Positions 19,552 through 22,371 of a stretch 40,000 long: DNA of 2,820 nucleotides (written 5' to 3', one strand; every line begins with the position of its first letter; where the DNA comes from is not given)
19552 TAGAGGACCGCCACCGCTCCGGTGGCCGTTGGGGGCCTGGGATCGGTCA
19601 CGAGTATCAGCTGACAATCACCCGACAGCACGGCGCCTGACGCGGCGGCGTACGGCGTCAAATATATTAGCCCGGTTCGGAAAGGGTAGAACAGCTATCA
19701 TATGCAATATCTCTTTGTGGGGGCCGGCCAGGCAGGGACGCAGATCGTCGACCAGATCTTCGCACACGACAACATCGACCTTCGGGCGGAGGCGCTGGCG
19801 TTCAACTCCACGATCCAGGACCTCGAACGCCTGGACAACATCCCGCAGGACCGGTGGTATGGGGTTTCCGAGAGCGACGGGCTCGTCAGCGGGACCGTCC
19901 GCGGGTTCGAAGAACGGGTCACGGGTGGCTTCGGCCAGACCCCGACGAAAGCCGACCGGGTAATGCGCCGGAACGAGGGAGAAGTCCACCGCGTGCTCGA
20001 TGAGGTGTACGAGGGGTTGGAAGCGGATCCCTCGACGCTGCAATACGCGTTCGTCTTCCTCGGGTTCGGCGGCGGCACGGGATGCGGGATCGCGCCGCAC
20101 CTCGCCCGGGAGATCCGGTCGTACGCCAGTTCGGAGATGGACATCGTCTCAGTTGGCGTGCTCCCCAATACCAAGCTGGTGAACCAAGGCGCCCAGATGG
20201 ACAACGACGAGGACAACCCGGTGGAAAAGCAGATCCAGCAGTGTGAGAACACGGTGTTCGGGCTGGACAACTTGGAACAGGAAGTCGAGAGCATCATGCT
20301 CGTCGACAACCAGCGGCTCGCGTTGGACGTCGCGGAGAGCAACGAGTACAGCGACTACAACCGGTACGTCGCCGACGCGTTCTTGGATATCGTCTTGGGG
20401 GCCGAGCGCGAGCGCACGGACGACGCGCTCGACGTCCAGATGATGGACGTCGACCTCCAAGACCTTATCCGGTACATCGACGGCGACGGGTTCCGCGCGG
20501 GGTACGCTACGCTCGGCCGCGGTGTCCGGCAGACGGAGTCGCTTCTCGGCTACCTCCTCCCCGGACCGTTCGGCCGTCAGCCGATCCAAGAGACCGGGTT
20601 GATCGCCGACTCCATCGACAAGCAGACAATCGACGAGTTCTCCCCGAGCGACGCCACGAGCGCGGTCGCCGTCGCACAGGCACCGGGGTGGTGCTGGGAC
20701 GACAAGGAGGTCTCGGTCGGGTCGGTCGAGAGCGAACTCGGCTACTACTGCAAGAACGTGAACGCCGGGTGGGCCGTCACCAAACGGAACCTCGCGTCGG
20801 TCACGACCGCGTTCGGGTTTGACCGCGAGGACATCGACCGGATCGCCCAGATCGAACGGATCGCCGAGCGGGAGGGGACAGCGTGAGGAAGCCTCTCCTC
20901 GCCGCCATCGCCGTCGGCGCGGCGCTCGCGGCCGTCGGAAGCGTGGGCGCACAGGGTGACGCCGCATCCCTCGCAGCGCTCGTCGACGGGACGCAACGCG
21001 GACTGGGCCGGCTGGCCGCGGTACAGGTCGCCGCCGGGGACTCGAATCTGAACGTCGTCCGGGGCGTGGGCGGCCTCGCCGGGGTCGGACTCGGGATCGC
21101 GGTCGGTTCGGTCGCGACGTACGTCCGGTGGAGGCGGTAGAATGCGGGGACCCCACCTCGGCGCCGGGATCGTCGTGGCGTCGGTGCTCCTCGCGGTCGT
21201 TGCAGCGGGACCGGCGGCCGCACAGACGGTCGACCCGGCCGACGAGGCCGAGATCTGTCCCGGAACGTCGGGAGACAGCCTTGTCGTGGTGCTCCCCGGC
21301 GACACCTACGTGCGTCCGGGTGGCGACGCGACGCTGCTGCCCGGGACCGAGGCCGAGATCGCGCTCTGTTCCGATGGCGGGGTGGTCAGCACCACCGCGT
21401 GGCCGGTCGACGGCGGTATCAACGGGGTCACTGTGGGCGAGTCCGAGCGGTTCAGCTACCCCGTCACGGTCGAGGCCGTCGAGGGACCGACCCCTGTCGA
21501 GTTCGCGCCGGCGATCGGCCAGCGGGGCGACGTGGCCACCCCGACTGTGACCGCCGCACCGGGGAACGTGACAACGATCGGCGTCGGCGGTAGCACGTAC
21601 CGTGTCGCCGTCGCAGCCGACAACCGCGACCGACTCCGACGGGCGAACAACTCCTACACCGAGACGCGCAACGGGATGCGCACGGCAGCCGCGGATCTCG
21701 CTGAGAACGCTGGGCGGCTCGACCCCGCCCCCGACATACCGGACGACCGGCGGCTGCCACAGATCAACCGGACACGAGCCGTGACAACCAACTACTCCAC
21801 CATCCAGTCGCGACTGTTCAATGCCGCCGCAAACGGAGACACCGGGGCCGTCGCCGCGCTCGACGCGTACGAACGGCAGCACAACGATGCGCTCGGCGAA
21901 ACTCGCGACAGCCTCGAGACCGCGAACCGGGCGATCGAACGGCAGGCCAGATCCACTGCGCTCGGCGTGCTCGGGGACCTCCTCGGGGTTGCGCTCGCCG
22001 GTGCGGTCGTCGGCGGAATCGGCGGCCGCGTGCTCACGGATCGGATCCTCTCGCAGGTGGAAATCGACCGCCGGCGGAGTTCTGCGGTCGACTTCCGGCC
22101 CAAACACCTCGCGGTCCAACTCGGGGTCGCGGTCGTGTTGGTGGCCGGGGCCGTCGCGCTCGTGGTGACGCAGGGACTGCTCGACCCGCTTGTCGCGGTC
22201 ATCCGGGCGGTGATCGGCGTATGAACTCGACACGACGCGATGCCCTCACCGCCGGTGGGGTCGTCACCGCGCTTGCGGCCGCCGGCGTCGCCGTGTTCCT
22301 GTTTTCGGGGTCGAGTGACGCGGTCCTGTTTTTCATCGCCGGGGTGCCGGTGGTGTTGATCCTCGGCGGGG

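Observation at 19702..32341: Eight-gene translationally coupled operon pairing two divergent CetZ/tubulin-like GTPases with six envelope-spanning proteins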

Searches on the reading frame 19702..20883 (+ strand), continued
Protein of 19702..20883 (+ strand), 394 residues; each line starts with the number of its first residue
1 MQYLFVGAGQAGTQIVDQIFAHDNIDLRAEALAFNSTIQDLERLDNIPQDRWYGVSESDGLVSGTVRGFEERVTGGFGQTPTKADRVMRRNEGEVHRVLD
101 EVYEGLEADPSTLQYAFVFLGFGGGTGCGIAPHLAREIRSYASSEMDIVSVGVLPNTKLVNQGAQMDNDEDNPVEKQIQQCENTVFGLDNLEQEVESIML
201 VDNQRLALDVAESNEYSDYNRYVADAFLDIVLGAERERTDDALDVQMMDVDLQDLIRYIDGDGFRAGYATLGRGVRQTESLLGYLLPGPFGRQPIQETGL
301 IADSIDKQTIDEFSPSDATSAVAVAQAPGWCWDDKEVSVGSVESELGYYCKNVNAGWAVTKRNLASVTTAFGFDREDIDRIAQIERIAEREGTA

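Call 57: search_solved_structures(query=A8, max_evalue=0.01)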
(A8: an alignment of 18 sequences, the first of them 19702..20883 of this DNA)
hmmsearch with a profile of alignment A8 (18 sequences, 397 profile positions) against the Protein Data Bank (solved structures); distinct sequences matched with E-value up to 0.01: 68 (the best 60 are shown).
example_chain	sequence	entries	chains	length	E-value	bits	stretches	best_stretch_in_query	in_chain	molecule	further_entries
3zid_A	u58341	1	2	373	1.7e-11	46.8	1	105-230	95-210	TUBULIN/FTSZ, GTPASE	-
4b46_A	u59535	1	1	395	4e-11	45.6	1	1-271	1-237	CELL DIVISION PROTEIN FTSZ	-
4b45_A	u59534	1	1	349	1.4e-07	33.9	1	72-268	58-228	CELL DIVISION PROTEIN FTSZ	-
4ei7_A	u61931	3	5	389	1.7e-07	33.6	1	76-224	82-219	Plasmid replication protein RepX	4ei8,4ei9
1w5e_A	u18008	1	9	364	8.7e-07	31.3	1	99-200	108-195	FTSZ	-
1w58_1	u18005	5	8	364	8.7e-07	31.3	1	99-200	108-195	CELL DIVISION PROTEIN FTSZ HOMOLOG 1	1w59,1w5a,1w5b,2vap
1fsz_A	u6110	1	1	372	9.9e-07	31.1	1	99-200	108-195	FTSZ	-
22hr_A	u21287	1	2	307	1.1e-06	31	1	108-201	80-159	Cell division protein FtsZ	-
22hq_A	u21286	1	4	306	1.3e-06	30.7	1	108-201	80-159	Cell division protein FtsZ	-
9v7v_A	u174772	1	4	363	1.8e-06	30.2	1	108-200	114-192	Cell division protein FtsZ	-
2r6r_1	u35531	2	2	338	1.4e-05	27.3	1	107-224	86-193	Cell division protein ftsZ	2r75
8grw_A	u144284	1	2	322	8.5e-05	24.7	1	105-236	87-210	Cell division protein FtsZ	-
7yop_A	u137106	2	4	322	8.8e-05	24.7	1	105-236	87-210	Cell division protein FtsZ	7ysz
3wgj_A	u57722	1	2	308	0.00021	23.4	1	101-201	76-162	Cell division protein FtsZ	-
5mn4_A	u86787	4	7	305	0.00027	23.1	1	102-200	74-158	Cell division protein FtsZ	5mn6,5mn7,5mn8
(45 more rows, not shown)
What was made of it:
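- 19702..20886 (+): Gene 1 (T1): 394-aa cytoplasmic CetZ-like tubulin/FtsZ-superfamily GTPase. The family profile hits CetZ structures 3zid and 4b46 best, at E about 1e-11 (call 57).
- On Tubulin/FtsZ superfamily (Pfam PF00091): Its profile aligns to 4b46 over residues 1-271 (call 57).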

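Call 68: search_protein_families(library=padloc, proteins=[window:19702-20883:+], max_evalue=0.01)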
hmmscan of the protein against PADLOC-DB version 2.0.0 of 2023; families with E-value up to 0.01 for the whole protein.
window:19702-20883:+ (394 aa): 0 families

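Call 69: search_protein_families(library=phrogs, proteins=[window:19702-20883:+], max_evalue=0.01)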
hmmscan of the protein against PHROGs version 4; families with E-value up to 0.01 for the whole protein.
window:19702-20883:+ (394 aa): 0 families

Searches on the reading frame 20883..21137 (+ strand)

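Call 4: search_protein_families(library=pfam, proteins=[window:20883-21137:+], max_evalue=1)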
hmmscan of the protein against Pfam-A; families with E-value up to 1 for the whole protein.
window:20883-21137:+ (85 aa): 0 families

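Call 5: search_protein_families(library=ncbifam, proteins=[window:20883-21137:+], max_evalue=1)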
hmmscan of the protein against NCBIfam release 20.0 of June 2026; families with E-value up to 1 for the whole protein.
window:20883-21137:+ (85 aa): 1 family
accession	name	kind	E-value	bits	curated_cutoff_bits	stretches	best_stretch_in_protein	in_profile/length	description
NF058531.1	CH3_S_urocan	exception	0.051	12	880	1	6-61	464-517/535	S-methyl thiourocanate hydratase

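Call 68: search_protein_families(library=padloc, proteins=[window:20883-21137:+], max_evalue=0.01)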
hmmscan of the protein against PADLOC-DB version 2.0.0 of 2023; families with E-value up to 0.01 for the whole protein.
window:20883-21137:+ (85 aa): 0 families

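Call 69: search_protein_families(library=phrogs, proteins=[window:20883-21137:+], max_evalue=0.01)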
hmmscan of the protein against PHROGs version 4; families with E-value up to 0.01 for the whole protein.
window:20883-21137:+ (85 aa): 0 families

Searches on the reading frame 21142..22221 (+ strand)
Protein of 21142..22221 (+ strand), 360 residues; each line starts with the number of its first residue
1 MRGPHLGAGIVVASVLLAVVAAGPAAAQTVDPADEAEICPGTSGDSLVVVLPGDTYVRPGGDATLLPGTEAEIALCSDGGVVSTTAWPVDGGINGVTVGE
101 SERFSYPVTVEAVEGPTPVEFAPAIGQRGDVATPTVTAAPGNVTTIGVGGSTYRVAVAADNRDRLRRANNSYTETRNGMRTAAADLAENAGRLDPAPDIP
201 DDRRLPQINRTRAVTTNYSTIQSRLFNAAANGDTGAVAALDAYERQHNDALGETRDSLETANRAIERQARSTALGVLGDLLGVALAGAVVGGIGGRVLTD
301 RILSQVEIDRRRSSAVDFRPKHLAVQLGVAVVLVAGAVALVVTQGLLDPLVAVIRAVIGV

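Call 4: search_protein_families(library=pfam, proteins=[window:21142-22221:+], max_evalue=1)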
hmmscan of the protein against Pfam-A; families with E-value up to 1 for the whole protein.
window:21142-22221:+ (360 aa): 1 family
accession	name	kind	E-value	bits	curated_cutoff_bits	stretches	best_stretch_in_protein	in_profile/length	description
PF03707.21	MHYT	-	0.083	13.3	21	0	7-33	24-50/59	Bacterial signalling protein N terminal repeat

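Call 5: search_protein_families(library=ncbifam, proteins=[window:21142-22221:+], max_evalue=1)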
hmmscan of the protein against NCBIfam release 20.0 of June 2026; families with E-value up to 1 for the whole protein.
window:21142-22221:+ (360 aa): 2 families
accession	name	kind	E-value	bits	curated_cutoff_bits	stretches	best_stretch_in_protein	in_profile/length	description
NF049871.2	cytotoxin_MakA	exception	0.063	12.2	320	1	225-291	149-214/354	alpha-pore-forming cytotoxin MakA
NF053524.1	thylo_ssl2009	equivalog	0.98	10.2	58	0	285-308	16-39/90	ssl2009 family thylakoid membrane protein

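Call 68: search_protein_families(library=padloc, proteins=[window:21142-22221:+], max_evalue=0.01)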
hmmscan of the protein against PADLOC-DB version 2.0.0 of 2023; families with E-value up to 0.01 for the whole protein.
window:21142-22221:+ (360 aa): 0 families

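Call 69: search_protein_families(library=phrogs, proteins=[window:21142-22221:+], max_evalue=0.01)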
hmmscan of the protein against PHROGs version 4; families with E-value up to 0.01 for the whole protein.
window:21142-22221:+ (360 aa): 0 families
